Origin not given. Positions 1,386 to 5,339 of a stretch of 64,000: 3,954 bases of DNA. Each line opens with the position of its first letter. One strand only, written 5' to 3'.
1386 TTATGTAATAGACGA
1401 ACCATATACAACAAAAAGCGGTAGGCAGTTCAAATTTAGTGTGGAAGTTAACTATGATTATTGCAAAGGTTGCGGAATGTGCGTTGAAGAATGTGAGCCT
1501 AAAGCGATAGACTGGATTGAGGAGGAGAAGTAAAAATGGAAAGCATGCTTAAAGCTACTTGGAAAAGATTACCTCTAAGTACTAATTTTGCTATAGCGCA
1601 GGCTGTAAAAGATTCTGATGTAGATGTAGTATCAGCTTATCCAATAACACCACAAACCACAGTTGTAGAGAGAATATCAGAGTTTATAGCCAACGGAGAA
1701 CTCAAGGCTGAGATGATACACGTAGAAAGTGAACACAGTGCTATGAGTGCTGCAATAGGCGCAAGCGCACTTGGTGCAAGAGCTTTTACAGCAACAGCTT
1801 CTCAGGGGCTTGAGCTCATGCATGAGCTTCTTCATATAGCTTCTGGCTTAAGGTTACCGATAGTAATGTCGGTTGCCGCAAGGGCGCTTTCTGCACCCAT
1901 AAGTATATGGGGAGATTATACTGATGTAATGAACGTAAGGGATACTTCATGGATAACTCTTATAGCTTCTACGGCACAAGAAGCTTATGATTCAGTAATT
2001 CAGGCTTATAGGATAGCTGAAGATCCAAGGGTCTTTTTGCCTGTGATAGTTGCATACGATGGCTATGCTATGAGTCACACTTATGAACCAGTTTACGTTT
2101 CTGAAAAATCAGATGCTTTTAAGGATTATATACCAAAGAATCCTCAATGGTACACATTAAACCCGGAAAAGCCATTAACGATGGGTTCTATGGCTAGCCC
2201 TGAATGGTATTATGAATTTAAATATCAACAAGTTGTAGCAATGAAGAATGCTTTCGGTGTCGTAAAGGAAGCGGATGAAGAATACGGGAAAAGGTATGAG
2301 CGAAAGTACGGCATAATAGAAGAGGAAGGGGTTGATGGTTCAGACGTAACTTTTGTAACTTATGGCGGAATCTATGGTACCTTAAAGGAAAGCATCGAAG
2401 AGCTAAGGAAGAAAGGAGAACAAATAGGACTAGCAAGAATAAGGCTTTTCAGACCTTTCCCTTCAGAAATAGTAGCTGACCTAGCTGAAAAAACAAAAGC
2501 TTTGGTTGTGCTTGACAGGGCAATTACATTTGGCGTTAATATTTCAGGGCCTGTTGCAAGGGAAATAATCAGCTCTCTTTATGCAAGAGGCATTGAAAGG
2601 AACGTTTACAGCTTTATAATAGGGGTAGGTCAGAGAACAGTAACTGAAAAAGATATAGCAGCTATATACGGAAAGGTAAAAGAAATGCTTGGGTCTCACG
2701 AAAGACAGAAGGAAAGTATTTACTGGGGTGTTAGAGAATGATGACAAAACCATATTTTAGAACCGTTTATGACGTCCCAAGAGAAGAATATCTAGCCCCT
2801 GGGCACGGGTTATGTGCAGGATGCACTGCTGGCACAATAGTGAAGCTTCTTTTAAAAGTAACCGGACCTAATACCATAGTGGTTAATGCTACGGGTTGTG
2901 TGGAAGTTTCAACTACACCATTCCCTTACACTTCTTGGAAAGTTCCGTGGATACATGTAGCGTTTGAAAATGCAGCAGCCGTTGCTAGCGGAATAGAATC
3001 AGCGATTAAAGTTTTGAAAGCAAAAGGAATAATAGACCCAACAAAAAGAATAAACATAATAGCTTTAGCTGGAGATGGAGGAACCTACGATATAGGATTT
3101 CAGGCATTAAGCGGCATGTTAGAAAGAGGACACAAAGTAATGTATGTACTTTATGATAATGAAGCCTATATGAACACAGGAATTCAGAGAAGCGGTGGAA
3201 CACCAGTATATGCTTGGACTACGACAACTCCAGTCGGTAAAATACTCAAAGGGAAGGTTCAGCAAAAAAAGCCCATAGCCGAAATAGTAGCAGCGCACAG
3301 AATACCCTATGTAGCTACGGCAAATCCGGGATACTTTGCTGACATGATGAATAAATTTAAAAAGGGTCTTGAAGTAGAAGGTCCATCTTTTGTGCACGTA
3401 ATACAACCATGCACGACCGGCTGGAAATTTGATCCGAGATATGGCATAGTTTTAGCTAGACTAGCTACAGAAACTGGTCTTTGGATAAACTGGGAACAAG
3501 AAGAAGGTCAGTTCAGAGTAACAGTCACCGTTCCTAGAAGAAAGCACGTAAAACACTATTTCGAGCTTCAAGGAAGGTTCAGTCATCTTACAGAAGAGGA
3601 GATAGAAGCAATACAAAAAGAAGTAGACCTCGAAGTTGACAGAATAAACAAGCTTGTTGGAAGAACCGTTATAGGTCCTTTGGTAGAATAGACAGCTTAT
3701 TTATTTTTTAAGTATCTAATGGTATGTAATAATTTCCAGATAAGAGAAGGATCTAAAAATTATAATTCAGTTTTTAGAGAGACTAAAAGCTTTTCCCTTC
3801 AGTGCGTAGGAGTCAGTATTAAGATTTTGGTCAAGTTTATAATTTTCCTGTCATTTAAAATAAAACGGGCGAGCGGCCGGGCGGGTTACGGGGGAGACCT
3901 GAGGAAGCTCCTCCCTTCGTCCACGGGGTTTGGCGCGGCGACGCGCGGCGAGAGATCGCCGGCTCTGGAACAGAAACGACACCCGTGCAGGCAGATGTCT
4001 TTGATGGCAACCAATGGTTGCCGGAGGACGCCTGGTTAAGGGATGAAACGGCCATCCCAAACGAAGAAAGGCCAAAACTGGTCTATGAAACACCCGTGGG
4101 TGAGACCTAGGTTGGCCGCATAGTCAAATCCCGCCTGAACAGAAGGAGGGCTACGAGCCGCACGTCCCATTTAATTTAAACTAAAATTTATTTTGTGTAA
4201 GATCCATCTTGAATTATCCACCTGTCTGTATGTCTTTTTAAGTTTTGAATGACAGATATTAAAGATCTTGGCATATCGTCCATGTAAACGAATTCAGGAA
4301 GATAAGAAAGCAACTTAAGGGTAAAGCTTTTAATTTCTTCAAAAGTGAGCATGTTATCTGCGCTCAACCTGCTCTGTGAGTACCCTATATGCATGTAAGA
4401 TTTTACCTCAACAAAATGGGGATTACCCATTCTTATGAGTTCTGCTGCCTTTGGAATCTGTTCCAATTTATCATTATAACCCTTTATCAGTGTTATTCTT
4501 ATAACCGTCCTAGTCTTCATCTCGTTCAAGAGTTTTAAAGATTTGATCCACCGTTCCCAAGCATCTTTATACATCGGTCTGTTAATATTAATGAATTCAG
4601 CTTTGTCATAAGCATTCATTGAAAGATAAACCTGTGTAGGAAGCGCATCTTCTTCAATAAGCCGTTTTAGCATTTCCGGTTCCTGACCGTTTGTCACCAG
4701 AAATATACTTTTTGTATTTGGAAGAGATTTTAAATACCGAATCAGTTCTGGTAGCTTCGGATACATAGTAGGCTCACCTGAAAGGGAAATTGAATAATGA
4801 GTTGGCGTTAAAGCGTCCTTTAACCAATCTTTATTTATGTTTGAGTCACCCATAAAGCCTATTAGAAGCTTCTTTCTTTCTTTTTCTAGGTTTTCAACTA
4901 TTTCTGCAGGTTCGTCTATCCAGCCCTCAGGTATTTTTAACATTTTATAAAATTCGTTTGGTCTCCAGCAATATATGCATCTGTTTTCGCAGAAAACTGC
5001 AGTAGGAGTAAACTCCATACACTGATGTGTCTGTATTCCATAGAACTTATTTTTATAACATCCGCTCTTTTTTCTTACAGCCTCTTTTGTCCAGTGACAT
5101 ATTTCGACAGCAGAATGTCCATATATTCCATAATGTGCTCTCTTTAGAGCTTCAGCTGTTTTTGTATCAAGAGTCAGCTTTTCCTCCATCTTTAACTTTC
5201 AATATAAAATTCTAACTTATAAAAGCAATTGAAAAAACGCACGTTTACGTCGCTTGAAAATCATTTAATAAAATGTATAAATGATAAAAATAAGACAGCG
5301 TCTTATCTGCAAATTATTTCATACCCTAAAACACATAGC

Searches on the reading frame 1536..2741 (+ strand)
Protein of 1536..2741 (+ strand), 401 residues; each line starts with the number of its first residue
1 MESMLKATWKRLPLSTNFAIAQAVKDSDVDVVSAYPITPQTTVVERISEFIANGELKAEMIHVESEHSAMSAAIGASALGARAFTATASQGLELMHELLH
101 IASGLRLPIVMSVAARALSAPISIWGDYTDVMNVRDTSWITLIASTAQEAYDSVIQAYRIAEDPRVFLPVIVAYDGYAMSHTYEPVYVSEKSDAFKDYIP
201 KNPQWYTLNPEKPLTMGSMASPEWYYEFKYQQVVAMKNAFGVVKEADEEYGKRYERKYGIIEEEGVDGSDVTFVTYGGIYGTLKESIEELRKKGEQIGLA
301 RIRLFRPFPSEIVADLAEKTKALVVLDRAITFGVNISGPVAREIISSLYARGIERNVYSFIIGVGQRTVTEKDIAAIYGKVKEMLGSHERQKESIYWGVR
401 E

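Call 60: search_protein_families(library=pfam, proteins=[window:1536-2741:+], max_evalue=0.001)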
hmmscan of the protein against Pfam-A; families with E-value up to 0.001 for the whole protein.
window:1536-2741:+ (401 aa): 3 families
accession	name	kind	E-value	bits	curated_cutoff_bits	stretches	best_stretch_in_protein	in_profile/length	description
PF01855.24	POR_N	-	5.6e-70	236.1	27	1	23-246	2-229/231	Pyruvate flavodoxin/ferredoxin oxidoreductase, thiamine diP-bdg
PF17147.9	PFOR_II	-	6.3e-25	87.9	27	1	270-374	2-102/102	Pyruvate:ferredoxin oxidoreductase core domain II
PF02780.25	Transketolase_C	-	3.2e-08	34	25.9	1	267-335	8-79/124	Transketolase, C-terminal domain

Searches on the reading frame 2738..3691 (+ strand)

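Call 60: search_protein_families(library=pfam, proteins=[window:2738-3691:+], max_evalue=0.001)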
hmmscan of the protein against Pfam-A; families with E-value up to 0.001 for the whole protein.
window:2738-3691:+ (317 aa): 1 family
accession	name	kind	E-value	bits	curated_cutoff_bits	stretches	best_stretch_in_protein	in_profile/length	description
PF02775.26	TPP_enzyme_C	-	6.5e-20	71.9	21.9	1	52-221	2-151/151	Thiamine pyrophosphate enzyme, C-terminal TPP binding domain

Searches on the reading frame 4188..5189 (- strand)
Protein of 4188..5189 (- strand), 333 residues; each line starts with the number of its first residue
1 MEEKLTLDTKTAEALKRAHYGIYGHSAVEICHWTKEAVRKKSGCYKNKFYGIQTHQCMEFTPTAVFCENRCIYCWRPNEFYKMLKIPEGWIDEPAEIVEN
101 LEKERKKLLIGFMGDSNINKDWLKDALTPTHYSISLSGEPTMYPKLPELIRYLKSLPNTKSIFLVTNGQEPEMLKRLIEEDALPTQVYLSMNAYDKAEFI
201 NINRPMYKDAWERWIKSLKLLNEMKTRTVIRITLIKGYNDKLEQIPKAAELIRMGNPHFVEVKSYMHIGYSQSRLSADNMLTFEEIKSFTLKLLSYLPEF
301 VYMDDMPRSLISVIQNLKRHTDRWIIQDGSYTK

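Call 60: search_protein_families(library=pfam, proteins=[window:4188-5189:-], max_evalue=0.001)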
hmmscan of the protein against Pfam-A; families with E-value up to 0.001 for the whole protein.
window:4188-5189:- (333 aa): 2 families
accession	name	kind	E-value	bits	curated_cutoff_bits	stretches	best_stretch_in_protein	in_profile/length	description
PF04055.27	Radical_SAM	-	4.1e-23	82.8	29.5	1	64-243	4-160/166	Radical SAM superfamily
PF08608.17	Wyosine_form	-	6.5e-17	62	22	1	255-315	2-62/63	Wyosine base formation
